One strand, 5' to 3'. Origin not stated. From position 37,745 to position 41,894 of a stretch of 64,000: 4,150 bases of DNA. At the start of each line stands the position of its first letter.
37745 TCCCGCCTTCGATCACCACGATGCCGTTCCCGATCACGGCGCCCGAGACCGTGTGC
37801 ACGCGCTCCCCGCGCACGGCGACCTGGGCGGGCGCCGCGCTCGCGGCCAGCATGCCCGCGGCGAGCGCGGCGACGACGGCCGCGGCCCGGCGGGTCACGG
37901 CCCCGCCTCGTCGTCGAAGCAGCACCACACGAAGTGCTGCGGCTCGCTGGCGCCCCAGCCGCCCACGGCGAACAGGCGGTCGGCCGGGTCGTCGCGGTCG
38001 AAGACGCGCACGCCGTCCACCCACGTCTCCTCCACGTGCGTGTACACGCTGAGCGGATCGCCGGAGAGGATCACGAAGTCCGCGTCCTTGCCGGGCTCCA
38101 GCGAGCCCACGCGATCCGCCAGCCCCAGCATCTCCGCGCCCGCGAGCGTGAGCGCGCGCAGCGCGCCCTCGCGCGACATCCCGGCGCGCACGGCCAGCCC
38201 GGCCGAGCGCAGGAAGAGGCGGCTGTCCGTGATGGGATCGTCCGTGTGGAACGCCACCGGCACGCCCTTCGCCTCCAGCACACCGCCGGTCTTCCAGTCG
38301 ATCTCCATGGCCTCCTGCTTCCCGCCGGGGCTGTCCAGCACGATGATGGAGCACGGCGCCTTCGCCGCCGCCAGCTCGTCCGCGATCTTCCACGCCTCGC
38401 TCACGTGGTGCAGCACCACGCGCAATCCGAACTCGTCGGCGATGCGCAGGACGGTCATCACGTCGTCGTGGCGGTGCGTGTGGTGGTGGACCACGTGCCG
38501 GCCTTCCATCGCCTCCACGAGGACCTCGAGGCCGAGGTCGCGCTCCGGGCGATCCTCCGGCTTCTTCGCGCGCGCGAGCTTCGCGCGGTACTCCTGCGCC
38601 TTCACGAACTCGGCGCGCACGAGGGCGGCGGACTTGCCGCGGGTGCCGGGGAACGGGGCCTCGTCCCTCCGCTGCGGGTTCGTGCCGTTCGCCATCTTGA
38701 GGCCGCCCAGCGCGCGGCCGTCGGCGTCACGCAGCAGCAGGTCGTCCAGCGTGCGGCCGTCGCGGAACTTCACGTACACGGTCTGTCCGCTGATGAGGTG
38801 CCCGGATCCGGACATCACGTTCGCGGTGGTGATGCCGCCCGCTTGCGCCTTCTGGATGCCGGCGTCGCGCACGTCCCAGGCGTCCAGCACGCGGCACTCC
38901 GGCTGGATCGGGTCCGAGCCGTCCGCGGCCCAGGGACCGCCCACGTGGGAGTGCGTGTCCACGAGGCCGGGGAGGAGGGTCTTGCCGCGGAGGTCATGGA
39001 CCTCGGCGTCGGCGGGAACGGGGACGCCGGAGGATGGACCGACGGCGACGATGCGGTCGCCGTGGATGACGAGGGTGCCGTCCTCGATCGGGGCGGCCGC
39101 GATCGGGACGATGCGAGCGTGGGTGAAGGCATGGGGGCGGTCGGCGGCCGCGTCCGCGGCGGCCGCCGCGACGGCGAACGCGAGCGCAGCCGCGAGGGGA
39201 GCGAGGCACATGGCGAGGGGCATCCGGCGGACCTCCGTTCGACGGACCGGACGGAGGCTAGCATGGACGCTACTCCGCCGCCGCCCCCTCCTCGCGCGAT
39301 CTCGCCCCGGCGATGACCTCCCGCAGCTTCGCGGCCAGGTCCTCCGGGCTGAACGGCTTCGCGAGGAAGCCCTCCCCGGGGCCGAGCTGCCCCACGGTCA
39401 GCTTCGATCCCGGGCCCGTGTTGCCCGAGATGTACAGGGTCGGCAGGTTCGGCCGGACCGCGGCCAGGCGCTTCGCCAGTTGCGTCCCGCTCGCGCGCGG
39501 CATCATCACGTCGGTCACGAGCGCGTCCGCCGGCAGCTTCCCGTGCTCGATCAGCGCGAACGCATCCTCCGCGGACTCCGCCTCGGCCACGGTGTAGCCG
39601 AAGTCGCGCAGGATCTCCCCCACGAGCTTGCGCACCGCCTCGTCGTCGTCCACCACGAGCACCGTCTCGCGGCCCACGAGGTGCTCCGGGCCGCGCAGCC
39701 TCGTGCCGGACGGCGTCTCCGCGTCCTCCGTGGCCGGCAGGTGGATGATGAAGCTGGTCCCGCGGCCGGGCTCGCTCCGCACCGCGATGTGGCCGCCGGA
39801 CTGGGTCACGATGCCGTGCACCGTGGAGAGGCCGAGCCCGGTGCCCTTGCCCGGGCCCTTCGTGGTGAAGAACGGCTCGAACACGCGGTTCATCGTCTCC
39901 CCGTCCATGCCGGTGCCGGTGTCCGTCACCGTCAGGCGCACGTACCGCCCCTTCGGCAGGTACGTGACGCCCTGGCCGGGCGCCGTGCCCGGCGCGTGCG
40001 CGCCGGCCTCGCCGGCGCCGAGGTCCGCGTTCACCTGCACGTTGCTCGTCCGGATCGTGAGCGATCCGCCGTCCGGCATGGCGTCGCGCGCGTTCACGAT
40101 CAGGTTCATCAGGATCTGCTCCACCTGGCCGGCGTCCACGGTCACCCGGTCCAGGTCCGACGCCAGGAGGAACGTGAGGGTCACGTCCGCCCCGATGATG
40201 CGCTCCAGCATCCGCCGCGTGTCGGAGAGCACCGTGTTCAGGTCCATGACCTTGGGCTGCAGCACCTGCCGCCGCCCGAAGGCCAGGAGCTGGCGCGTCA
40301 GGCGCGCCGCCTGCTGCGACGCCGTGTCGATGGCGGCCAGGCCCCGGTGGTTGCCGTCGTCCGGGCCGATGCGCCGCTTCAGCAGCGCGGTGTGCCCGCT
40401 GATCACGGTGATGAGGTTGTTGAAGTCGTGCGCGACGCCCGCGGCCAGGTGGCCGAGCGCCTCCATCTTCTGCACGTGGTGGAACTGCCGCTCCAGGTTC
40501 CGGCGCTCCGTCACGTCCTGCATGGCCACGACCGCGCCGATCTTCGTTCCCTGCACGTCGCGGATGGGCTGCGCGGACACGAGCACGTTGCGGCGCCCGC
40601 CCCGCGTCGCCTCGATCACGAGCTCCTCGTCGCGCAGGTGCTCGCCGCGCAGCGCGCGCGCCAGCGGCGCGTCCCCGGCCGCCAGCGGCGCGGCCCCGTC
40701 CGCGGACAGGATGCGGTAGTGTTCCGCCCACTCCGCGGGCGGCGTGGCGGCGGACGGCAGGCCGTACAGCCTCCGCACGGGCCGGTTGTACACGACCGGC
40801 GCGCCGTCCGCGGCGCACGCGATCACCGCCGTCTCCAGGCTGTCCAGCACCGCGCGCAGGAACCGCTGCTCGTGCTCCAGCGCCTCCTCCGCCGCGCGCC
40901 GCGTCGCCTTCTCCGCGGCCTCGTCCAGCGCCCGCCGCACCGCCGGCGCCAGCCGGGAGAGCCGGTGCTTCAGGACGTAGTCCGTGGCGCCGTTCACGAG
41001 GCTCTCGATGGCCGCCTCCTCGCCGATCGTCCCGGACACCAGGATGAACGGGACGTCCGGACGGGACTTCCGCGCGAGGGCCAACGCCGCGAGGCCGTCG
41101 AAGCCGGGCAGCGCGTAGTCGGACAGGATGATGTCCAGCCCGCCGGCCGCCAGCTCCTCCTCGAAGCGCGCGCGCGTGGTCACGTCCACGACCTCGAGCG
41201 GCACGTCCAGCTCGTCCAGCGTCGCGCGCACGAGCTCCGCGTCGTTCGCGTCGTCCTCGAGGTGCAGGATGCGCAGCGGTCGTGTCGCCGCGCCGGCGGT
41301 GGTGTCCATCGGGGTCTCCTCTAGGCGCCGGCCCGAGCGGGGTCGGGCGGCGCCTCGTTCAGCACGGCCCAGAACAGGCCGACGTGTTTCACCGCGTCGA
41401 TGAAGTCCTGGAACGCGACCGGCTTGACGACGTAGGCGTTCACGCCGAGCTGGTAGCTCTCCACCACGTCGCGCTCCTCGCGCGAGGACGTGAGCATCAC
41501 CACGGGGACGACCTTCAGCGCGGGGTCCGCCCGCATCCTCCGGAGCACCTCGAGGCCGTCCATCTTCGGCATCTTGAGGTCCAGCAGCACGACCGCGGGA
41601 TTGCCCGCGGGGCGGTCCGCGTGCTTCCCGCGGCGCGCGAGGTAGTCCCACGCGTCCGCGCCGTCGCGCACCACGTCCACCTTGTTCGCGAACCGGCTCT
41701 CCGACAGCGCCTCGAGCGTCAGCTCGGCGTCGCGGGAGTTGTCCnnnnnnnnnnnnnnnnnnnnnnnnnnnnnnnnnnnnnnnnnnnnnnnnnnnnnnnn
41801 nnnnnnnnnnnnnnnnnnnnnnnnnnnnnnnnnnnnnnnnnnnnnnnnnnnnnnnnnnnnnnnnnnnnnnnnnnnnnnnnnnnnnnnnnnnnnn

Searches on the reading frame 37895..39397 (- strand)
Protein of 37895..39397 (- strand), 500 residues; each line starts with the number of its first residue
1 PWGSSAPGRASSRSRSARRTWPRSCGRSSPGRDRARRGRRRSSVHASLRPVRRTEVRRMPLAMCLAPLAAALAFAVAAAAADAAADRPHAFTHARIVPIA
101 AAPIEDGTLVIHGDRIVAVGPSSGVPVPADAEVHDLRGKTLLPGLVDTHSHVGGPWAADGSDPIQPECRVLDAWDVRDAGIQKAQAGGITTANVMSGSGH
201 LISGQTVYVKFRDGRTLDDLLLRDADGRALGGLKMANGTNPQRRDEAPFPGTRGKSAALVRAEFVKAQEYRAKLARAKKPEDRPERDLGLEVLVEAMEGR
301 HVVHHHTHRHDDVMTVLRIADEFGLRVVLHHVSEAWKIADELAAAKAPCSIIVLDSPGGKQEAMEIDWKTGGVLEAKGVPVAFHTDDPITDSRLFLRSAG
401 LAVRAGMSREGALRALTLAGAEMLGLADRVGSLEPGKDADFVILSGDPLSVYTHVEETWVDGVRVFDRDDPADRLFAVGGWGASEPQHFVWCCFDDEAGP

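Call 21: search_protein_families(library=pfam, proteins=[window:37895-39397:-], max_evalue=0.001)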
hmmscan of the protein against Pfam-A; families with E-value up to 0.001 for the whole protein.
window:37895-39397:- (500 aa): 2 families
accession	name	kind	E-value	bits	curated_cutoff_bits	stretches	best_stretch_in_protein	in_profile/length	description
PF07969.17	Amidohydro_3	-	1e-19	71.9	29.7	2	374-466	362-472/472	Amidohydrolase family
PF01979.26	Amidohydro_1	-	1.9e-19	70.6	25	1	140-462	1-333/345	Amidohydrolase family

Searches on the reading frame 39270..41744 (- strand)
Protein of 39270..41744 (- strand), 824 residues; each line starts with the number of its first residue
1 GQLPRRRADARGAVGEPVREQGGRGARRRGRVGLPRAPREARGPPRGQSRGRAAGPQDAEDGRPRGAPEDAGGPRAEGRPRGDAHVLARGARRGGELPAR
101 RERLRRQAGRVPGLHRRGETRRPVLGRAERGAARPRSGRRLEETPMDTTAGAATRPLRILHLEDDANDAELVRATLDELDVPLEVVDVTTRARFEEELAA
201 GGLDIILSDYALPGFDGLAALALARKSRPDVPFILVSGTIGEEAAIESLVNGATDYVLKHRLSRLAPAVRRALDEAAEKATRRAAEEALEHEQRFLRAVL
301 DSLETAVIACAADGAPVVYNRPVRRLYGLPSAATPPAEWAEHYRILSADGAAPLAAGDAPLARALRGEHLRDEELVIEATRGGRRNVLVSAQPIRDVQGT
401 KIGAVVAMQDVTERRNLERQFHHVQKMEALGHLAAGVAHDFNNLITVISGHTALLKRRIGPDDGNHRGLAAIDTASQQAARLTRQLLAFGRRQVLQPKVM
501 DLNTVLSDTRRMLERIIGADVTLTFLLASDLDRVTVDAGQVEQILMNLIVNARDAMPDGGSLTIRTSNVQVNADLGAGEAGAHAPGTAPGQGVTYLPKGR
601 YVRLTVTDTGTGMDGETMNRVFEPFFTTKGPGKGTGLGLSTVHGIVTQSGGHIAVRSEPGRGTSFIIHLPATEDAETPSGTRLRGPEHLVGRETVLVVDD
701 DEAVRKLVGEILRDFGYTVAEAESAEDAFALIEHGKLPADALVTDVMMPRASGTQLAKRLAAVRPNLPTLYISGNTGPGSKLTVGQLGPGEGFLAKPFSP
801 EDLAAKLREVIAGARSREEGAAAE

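Call 21: search_protein_families(library=pfam, proteins=[window:39270-41744:-], max_evalue=0.001)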
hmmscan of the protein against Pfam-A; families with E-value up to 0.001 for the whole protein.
window:39270-41744:- (824 aa): 6 families
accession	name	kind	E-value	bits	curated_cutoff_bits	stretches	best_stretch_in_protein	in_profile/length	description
PF00072.30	Response_reg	-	5e-34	117.2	30.2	2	695-807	1-110/111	Response regulator receiver domain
PF02518.31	HATPase_c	-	8.2e-22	78.2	26.4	1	537-672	2-110/111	Histidine kinase-, DNA gyrase B-, and HSP90-like ATPase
PF00512.31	HisKA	-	4.4e-08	33.5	26.9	1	430-493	2-64/66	His Kinase A (phospho-acceptor) domain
PF08448.16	PAS_4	-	9.5e-08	32.7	23.1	1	300-415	1-109/110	PAS fold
PF12860.13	PAS_7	-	9.5e-05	23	27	1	300-418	1-114/115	PAS fold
PF00989.32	PAS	-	0.00013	22.4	22.6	0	364-411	66-113/113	PAS fold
